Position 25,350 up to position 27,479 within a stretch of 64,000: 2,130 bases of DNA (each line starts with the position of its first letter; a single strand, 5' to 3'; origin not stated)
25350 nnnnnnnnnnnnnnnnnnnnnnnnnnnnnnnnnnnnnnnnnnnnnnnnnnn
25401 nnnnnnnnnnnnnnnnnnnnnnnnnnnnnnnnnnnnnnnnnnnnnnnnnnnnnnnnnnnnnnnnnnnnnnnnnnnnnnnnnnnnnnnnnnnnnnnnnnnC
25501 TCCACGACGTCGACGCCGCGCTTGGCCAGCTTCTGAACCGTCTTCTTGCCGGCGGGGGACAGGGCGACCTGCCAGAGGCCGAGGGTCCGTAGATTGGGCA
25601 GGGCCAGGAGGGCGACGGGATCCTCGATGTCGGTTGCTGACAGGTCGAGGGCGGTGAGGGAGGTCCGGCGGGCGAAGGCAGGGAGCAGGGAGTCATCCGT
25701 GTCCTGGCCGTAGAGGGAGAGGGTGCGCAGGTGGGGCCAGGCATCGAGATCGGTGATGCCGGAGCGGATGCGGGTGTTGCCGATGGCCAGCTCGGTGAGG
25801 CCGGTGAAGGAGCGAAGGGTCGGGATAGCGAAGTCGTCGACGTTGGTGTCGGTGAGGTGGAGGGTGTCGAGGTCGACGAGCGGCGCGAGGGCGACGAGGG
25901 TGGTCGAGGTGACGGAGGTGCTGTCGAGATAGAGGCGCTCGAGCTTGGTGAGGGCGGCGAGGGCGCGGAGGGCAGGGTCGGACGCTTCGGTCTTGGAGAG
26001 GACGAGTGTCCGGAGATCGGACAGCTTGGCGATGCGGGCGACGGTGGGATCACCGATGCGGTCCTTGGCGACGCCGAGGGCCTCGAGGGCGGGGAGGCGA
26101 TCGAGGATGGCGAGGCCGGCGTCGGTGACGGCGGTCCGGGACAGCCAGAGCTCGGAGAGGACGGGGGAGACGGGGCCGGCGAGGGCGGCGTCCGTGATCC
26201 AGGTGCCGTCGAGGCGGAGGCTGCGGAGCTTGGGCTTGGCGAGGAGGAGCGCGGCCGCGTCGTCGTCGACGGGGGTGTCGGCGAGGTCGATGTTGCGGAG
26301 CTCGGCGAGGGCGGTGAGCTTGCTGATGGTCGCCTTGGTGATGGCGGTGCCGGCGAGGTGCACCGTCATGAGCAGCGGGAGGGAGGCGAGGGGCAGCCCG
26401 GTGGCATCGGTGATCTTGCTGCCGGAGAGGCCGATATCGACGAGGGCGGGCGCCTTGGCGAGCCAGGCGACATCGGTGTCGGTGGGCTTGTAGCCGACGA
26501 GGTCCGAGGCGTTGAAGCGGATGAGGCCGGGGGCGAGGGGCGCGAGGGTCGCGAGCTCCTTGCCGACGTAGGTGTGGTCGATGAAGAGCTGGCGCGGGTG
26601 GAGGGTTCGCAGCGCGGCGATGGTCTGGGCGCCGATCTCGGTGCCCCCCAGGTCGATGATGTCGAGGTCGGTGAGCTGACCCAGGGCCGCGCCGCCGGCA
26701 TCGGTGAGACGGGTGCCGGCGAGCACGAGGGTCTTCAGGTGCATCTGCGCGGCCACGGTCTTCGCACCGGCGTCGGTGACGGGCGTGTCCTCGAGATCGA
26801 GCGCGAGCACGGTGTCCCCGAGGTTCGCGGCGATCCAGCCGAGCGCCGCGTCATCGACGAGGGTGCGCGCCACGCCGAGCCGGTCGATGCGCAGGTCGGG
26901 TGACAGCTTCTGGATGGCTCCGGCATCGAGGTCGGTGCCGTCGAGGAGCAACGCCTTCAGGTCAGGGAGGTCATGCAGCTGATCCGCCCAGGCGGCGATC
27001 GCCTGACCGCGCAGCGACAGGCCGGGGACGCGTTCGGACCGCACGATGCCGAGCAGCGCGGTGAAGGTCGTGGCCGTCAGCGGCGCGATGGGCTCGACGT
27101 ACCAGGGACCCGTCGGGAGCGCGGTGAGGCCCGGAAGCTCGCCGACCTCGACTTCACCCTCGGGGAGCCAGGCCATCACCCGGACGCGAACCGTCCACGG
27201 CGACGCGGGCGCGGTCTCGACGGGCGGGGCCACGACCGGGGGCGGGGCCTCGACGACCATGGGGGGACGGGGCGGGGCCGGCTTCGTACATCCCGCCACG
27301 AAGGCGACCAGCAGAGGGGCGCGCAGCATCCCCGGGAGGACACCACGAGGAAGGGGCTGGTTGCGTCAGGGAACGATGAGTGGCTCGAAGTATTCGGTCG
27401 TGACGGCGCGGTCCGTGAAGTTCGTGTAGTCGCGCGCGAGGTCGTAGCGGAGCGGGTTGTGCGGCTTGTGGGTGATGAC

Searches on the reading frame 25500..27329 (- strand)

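Call 41: search_protein_families(library=pfam, proteins=[window:25500-27329:-], max_evalue=0.001)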
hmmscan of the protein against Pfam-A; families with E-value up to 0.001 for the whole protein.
window:25500-27329:- (610 aa): 6 families
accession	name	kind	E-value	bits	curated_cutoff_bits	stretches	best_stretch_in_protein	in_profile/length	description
PF12799.13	LRR_4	-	1.2e-21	76.7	27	0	197-231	2-35/44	Leucine Rich repeats (2 copies)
PF23598.1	LRR_14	-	8.2e-14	51.6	40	1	432-588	88-249/353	Leucine-rich repeat region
PF13855.12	LRR_8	-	8.3e-14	51.5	27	0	433-471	21-59/61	Leucine rich repeat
PF24758.1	LRR_At5g56370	-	1.5e-09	38.3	27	1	337-469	6-137/227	FBD-associated F-box protein At5g56370, LRR repeats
PF13516.12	LRR_6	-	4.1e-08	33.1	23.4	0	196-216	3-23/24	Leucine Rich repeat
PF25013.1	LRR_Zer-1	-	0.00088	19.9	27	0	408-473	3-66/137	Zer-1-like, Leucine-rich repeats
